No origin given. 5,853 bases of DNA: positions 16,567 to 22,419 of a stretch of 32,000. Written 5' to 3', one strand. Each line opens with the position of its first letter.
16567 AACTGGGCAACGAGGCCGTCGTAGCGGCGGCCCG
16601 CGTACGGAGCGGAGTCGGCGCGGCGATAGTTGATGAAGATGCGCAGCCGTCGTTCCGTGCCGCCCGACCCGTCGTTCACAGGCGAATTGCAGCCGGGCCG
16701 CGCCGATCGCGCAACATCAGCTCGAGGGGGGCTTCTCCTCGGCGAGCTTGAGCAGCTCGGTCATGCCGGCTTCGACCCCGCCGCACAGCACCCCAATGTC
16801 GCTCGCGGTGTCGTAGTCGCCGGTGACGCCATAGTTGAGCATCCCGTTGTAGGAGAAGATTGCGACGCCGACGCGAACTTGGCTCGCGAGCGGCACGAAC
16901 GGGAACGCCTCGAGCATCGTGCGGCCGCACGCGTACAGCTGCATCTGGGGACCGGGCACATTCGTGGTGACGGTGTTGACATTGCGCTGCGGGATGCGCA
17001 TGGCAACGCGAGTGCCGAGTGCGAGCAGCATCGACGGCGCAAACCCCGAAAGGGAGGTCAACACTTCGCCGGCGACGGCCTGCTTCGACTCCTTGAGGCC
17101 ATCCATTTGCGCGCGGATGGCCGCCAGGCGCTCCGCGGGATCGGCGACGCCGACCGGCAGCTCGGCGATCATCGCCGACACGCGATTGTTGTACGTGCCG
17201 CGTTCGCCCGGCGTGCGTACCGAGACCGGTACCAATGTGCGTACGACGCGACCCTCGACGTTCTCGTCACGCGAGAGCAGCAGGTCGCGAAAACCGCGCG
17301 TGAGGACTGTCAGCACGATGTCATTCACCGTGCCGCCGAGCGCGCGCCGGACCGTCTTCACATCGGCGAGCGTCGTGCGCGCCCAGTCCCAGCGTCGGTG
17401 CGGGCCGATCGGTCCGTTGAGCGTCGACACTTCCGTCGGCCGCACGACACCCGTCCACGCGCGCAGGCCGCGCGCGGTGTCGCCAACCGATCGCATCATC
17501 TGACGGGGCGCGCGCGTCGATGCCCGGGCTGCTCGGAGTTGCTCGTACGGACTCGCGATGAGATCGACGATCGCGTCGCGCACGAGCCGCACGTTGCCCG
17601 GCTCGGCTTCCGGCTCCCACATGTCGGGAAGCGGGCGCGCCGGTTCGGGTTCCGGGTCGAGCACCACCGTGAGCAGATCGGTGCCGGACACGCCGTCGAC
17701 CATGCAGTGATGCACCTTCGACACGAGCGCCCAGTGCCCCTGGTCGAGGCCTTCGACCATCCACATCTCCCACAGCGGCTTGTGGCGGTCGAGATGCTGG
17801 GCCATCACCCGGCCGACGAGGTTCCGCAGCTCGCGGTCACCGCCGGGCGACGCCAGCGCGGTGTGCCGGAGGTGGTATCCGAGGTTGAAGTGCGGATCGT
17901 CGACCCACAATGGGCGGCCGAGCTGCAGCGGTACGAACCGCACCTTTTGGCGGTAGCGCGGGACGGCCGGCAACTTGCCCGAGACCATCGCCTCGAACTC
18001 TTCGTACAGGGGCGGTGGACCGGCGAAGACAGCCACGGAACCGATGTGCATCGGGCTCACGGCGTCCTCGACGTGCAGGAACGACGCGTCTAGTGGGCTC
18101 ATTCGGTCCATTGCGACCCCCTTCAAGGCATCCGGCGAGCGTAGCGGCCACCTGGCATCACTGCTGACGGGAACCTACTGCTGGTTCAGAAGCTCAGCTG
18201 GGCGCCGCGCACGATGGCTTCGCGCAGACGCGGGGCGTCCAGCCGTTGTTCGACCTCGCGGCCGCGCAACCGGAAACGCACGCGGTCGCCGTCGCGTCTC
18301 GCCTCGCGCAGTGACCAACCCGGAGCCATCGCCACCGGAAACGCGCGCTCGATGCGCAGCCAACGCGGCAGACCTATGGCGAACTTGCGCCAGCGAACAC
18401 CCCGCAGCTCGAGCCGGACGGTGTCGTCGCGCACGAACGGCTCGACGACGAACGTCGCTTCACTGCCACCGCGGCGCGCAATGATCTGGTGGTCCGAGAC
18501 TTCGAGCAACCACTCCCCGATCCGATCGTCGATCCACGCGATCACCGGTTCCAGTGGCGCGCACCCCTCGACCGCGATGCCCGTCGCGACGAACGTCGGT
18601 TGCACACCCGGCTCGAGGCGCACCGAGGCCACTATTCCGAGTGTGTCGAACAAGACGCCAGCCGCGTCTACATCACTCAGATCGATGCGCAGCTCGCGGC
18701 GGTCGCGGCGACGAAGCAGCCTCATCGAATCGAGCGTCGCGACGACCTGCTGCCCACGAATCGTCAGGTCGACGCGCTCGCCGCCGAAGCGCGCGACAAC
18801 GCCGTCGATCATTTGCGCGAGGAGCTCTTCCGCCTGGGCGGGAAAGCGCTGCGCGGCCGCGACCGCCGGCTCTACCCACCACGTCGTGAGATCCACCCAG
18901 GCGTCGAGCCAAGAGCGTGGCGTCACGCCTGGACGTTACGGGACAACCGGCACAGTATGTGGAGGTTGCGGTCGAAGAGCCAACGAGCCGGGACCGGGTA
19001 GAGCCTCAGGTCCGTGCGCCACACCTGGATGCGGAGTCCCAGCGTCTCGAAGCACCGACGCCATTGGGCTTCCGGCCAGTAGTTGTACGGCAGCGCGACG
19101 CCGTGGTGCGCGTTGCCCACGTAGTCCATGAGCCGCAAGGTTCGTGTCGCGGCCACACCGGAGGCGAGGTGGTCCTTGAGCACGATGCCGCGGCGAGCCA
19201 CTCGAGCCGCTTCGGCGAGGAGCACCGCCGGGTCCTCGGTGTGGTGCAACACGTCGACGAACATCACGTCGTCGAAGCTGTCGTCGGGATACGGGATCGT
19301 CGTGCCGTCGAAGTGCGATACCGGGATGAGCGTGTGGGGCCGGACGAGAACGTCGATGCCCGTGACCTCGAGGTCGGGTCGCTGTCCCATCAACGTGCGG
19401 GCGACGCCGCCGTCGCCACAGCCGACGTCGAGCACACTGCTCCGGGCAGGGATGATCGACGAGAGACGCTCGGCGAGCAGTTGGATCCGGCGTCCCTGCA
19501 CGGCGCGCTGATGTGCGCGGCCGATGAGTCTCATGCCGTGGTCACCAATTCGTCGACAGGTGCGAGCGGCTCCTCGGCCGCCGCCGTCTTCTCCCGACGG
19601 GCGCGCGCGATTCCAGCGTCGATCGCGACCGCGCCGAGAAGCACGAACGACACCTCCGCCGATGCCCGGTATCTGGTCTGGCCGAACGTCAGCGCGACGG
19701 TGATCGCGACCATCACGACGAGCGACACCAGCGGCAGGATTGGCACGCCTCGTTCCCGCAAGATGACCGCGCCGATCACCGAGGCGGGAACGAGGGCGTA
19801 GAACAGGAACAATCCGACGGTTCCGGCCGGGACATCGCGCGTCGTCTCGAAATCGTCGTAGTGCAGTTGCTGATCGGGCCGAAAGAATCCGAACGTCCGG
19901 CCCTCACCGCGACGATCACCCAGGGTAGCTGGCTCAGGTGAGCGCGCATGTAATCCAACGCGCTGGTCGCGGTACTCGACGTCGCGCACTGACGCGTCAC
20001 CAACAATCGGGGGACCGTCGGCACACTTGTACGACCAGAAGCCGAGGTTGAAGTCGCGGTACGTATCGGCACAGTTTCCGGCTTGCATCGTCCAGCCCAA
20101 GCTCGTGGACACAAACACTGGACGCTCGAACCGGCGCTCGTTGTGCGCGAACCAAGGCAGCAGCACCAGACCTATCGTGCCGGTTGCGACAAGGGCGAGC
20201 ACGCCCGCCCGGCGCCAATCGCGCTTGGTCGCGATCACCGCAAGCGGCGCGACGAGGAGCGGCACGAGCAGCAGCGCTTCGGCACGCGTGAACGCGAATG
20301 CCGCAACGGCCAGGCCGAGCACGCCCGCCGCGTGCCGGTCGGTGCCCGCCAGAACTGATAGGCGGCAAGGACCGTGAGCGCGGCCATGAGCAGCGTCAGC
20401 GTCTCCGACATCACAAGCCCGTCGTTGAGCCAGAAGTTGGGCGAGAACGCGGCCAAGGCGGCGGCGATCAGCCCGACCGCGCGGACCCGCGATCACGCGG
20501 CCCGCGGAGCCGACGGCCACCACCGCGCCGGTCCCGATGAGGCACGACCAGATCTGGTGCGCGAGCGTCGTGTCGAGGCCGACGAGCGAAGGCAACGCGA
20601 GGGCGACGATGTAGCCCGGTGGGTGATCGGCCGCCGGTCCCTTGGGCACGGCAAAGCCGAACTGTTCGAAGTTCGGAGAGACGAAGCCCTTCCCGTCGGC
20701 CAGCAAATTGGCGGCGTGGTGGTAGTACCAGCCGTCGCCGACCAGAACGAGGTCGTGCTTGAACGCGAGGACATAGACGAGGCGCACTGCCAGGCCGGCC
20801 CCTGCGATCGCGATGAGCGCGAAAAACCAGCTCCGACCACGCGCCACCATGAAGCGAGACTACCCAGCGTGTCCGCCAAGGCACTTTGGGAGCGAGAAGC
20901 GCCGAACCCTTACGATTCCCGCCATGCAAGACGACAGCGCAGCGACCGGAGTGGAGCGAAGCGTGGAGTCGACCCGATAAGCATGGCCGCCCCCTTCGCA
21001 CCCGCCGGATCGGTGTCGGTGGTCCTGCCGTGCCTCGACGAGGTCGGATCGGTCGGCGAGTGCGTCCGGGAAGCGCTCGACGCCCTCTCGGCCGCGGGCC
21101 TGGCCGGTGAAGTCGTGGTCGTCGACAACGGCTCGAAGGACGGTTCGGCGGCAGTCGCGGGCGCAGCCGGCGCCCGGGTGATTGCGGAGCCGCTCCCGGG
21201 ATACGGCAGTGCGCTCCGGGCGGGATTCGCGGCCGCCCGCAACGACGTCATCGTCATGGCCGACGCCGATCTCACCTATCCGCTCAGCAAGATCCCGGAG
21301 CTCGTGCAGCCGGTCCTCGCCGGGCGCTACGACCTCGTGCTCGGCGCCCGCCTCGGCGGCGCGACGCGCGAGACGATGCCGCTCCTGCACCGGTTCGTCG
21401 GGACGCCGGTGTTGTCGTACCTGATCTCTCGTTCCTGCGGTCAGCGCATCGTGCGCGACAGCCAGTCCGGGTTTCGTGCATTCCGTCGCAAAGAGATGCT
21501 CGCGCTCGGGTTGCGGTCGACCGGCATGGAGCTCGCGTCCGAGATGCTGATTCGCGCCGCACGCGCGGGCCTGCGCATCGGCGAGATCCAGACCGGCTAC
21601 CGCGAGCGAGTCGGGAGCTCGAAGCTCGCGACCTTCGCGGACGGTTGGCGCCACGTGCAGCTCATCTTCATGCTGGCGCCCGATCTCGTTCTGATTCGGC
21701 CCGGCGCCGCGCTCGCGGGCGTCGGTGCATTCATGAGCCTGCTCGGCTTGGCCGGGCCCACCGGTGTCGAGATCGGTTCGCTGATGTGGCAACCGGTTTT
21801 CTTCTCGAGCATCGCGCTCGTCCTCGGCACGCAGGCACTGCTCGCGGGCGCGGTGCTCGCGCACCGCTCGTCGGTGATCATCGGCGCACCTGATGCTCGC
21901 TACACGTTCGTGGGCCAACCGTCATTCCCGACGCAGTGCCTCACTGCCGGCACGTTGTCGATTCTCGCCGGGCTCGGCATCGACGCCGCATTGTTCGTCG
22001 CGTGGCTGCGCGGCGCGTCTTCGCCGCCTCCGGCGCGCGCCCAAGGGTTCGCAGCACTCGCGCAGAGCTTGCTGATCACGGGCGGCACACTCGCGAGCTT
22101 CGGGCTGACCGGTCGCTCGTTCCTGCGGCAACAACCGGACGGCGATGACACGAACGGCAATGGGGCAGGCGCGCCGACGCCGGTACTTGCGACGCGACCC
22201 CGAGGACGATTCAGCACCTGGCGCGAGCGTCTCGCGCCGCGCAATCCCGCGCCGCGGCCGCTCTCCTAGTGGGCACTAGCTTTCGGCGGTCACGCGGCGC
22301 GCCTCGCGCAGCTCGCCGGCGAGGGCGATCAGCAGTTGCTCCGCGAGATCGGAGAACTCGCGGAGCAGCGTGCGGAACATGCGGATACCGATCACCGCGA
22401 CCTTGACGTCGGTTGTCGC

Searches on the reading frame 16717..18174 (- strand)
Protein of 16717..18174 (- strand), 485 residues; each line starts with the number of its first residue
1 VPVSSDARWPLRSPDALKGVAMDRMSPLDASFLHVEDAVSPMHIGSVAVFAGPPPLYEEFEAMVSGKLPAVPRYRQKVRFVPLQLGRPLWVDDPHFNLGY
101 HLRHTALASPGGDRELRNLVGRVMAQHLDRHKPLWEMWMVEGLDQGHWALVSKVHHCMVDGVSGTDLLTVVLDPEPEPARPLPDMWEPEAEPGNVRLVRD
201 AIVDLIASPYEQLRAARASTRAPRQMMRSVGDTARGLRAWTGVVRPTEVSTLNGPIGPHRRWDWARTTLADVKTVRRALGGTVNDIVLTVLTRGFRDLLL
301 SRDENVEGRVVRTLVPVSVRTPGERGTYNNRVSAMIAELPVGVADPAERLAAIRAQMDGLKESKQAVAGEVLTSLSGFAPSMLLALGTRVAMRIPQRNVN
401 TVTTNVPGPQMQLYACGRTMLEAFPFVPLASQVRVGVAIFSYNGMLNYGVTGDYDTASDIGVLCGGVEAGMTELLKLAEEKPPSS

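Call 29: search_protein_families(library=pfam, proteins=[window:16717-18174:-], max_evalue=0.0001)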
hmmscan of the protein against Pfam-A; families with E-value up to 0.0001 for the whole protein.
window:16717-18174:- (485 aa): 2 families
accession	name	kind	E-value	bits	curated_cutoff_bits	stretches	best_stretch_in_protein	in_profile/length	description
PF03007.21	WS_DGAT_cat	-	5e-69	233.4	23.6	1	25-287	1-263/263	Wax ester synthase/diacylglycerol acyltransferase catalytic domain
PF06974.18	WS_DGAT_C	-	7.4e-31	107.6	20.7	1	330-474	3-144/145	WS/DGAT C-terminal domain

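Call 88: find_encoding_contigs(protein=window:16717-18174:-, flank=3000, max_places=2)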
Protein window:16717-18174:- (485 aa): no gene with exactly this product is on record in the collection.

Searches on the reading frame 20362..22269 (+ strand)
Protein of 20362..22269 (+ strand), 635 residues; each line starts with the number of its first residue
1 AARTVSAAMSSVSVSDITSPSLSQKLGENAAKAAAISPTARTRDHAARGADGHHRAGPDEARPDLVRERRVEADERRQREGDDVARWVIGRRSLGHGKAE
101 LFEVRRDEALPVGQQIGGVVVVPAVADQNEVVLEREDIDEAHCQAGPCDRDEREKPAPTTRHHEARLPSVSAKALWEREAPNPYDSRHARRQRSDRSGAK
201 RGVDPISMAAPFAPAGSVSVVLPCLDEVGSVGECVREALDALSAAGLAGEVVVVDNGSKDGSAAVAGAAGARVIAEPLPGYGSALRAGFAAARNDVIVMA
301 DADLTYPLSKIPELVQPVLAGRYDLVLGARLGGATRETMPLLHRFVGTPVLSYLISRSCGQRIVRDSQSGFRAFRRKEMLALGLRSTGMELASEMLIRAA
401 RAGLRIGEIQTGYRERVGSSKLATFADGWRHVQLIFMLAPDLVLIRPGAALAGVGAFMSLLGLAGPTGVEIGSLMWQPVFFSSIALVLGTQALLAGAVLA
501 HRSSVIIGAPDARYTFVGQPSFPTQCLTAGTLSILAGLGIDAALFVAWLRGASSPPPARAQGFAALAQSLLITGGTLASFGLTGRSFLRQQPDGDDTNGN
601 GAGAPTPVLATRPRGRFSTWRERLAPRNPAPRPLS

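Call 30: search_protein_families(library=pfam, proteins=[window:20362-22269:+], max_evalue=0.0001)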
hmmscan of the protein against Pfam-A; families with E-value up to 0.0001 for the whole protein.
window:20362-22269:+ (635 aa): 2 families
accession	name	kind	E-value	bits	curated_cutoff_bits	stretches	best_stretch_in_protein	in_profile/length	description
PF00535.33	Glycos_transf_2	-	4.4e-20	72.7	23.3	1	219-376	1-161/168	Glycosyl transferase family 2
PF13641.12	Glyco_tranf_2_3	-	4.3e-05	24.1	27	1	218-317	3-110/230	Glycosyltransferase like family 2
